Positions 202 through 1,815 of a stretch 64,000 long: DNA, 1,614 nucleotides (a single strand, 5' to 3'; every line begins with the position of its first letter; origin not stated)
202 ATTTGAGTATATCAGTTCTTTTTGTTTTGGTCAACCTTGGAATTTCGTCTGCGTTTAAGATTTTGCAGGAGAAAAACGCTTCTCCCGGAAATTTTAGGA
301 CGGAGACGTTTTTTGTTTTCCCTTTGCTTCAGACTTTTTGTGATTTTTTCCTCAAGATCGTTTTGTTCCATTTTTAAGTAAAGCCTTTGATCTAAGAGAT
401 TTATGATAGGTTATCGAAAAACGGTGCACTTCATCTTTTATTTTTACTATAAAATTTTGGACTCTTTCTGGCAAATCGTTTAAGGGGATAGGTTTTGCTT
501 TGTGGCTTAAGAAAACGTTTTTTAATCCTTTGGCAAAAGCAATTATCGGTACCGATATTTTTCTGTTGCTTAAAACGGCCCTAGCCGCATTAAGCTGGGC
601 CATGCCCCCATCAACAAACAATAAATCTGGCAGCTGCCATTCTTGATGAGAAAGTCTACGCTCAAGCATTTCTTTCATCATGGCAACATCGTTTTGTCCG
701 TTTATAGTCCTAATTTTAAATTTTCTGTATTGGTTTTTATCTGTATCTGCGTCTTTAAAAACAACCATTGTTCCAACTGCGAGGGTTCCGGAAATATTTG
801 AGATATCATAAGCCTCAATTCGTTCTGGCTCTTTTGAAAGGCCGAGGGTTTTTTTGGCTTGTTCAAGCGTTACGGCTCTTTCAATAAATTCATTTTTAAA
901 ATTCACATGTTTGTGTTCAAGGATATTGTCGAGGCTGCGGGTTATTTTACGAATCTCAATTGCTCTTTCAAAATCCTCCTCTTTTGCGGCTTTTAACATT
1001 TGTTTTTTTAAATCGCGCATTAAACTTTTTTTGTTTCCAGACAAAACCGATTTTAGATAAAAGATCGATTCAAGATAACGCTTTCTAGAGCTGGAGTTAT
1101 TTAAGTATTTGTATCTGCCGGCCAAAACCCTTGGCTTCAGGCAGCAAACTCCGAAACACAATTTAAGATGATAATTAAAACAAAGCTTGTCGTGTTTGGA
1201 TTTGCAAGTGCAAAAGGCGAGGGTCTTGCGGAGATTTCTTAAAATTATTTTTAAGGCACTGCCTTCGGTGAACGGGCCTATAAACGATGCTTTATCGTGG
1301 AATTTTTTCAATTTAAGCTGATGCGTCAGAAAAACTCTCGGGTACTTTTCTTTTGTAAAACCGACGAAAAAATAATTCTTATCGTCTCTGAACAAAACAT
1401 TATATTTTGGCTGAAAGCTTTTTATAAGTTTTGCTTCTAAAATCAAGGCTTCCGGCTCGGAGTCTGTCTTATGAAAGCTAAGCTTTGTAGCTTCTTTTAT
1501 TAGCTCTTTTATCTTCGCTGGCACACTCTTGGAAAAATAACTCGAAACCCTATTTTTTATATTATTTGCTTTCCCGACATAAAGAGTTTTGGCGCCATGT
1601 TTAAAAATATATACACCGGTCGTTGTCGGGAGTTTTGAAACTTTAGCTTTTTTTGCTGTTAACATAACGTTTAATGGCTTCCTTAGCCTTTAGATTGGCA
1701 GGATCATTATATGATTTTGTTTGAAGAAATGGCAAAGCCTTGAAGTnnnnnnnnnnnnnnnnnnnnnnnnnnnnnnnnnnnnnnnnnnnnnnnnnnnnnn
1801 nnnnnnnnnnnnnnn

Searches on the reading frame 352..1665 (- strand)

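Call 29: search_protein_families(library=pfam, proteins=[window:352-1665:-], max_evalue=0.001)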
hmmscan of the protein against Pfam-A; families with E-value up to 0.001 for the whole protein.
window:352-1665:- (437 aa): 3 families
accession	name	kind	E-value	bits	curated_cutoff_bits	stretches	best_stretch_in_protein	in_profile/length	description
PF08459.17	UvrC_RNaseH_dom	-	5.8e-44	150.2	22.3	1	271-418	1-159/159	UvrC RNAse H endonuclease domain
PF01541.30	GIY-YIG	-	1.6e-10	41.6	22.6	1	17-89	3-78/78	GIY-YIG catalytic domain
PF02151.25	UVR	-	2.7e-05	24.2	21.5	1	213-239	1-27/36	UvrB/uvrC motif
